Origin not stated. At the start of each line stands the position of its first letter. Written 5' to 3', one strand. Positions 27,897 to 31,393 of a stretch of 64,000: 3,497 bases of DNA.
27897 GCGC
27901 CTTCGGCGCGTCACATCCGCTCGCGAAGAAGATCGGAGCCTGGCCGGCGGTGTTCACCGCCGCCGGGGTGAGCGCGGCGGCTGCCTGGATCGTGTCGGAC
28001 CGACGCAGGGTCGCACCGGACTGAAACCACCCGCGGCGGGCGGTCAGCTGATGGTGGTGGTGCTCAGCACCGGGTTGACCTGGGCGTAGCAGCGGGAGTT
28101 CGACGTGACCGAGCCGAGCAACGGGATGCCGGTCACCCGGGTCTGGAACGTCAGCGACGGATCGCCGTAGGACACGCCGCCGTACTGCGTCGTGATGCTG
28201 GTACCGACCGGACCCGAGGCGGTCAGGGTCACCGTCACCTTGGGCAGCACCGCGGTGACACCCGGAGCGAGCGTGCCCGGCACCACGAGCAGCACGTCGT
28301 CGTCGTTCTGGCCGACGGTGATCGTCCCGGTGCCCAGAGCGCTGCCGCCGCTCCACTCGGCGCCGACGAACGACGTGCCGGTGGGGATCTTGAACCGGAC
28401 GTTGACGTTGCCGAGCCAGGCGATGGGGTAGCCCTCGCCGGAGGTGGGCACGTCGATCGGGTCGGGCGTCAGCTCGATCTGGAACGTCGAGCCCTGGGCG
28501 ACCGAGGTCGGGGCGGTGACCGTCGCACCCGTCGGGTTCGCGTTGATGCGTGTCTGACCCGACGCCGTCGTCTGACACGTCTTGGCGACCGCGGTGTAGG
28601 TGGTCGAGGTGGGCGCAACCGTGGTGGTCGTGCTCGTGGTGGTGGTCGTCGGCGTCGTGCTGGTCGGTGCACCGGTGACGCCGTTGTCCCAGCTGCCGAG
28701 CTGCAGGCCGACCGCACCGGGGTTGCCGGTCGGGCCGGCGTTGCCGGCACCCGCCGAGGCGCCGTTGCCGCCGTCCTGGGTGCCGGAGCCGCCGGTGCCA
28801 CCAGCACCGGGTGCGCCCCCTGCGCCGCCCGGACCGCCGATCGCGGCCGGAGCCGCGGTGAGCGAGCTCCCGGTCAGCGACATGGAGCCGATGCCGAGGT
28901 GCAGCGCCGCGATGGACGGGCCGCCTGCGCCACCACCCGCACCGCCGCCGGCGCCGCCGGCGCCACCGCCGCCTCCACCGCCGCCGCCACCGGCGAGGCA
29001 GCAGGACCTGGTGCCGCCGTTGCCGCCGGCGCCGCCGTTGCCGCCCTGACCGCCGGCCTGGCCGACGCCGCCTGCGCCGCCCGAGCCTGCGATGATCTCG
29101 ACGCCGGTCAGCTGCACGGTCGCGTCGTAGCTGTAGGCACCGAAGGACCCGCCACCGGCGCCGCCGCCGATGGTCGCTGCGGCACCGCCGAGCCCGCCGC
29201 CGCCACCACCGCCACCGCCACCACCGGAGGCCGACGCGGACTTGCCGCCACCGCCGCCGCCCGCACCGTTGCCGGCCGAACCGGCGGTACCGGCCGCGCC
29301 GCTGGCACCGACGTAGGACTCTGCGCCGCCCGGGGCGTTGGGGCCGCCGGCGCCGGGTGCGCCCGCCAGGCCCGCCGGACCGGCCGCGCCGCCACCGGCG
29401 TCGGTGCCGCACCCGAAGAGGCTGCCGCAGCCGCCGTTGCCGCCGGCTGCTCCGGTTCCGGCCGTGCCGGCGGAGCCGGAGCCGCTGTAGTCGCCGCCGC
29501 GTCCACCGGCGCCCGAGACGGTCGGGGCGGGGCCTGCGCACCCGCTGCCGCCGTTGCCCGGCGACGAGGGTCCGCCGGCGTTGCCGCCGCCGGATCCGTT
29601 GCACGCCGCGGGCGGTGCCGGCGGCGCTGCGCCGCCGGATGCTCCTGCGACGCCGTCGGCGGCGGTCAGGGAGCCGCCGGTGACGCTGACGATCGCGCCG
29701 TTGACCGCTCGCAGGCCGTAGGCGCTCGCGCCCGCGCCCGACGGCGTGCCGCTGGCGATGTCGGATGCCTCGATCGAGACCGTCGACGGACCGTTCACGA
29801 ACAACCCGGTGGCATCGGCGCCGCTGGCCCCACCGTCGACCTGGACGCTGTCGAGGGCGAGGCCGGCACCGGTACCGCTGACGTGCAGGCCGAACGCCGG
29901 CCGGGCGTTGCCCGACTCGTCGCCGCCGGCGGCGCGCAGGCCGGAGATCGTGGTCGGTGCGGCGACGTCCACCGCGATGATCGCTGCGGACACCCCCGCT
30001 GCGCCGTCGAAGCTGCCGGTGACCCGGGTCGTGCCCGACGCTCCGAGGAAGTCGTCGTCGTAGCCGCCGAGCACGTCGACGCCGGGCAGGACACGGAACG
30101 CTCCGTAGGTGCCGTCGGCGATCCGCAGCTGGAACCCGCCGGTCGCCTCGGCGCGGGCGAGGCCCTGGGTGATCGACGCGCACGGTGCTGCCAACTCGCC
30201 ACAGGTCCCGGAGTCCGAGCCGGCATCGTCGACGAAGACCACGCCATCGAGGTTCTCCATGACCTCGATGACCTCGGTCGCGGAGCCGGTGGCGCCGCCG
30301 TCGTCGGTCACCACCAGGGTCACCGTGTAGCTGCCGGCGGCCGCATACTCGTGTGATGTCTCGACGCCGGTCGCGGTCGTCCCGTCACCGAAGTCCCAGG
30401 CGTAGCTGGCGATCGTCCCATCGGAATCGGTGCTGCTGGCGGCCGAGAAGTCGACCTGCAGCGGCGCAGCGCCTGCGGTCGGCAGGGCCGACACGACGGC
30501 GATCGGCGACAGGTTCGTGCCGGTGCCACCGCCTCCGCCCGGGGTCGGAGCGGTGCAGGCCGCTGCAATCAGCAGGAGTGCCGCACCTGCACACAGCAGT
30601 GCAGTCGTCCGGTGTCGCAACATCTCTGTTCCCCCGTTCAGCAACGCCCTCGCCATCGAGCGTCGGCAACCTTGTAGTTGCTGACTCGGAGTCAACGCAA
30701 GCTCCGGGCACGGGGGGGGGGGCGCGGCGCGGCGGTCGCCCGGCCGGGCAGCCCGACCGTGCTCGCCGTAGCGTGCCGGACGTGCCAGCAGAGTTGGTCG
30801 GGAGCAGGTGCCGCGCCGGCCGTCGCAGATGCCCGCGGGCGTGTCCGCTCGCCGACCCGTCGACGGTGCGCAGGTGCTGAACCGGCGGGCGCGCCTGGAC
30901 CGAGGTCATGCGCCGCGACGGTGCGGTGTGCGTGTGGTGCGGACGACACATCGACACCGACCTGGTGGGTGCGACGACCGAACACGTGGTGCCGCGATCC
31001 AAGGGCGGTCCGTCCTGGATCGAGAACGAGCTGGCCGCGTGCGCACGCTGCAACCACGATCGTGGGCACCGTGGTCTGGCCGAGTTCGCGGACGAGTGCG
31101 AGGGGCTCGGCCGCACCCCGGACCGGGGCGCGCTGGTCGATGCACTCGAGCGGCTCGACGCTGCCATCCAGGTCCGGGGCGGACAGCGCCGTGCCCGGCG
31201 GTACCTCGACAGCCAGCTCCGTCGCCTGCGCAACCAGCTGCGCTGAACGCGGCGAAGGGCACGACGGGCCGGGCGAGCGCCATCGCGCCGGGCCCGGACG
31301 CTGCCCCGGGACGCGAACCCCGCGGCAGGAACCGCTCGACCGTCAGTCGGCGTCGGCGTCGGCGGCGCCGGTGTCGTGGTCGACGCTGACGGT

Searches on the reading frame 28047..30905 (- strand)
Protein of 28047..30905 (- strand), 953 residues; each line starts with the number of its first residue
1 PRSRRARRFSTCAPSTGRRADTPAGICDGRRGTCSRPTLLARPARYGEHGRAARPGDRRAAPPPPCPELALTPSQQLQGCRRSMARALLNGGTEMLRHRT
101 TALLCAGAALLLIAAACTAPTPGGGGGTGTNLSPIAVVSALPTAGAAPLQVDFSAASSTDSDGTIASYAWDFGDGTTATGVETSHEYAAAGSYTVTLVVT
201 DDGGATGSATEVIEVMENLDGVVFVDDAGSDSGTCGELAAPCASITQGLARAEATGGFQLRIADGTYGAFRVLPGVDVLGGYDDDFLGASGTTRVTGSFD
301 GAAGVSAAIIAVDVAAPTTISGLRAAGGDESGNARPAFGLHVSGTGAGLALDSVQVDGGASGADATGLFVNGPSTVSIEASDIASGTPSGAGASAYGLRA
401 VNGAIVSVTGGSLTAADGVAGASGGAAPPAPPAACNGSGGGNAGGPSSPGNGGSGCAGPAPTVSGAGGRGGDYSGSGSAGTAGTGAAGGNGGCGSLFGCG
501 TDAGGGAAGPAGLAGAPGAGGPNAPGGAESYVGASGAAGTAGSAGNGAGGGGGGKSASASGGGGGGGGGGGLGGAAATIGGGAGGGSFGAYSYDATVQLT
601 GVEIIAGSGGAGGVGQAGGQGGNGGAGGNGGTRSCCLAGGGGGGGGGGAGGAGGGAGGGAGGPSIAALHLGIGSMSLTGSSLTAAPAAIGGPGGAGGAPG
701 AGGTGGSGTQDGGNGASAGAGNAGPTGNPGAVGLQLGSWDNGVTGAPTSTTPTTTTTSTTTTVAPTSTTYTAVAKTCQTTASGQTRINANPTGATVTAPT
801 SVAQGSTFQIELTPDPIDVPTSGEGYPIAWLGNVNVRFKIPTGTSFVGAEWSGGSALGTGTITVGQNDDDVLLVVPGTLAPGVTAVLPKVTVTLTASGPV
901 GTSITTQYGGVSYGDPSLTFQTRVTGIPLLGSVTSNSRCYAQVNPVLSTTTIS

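Call 9: search_protein_families(library=pfam, proteins=[window:28047-30905:-], max_evalue=0.01)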
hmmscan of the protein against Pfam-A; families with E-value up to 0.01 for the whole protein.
window:28047-30905:- (953 aa): 3 families
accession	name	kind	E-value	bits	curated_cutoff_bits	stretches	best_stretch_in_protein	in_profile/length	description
PF18911.6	PKD_4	-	1e-23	83.6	27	1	132-213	2-81/85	PKD domain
PF00801.26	PKD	-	4.1e-17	62.4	23.5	1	138-212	4-78/80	PKD domain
PF22352.2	K319L-like_PKD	-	1.7e-05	25.2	27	1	152-214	15-83/84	K319L-like, PKD domain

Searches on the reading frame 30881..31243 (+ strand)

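Call 9: search_protein_families(library=pfam, proteins=[window:30881-31243:+], max_evalue=0.01)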
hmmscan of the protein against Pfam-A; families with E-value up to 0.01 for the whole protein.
window:30881-31243:+ (121 aa): 2 families
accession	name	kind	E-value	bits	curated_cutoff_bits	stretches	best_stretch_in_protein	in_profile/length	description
PF14279.12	HNH_5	-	3.6e-10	40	27.5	1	17-71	1-53/56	HNH endonuclease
PF01844.29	HNH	-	1.5e-07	31.9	21.4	1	17-63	1-46/47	HNH endonuclease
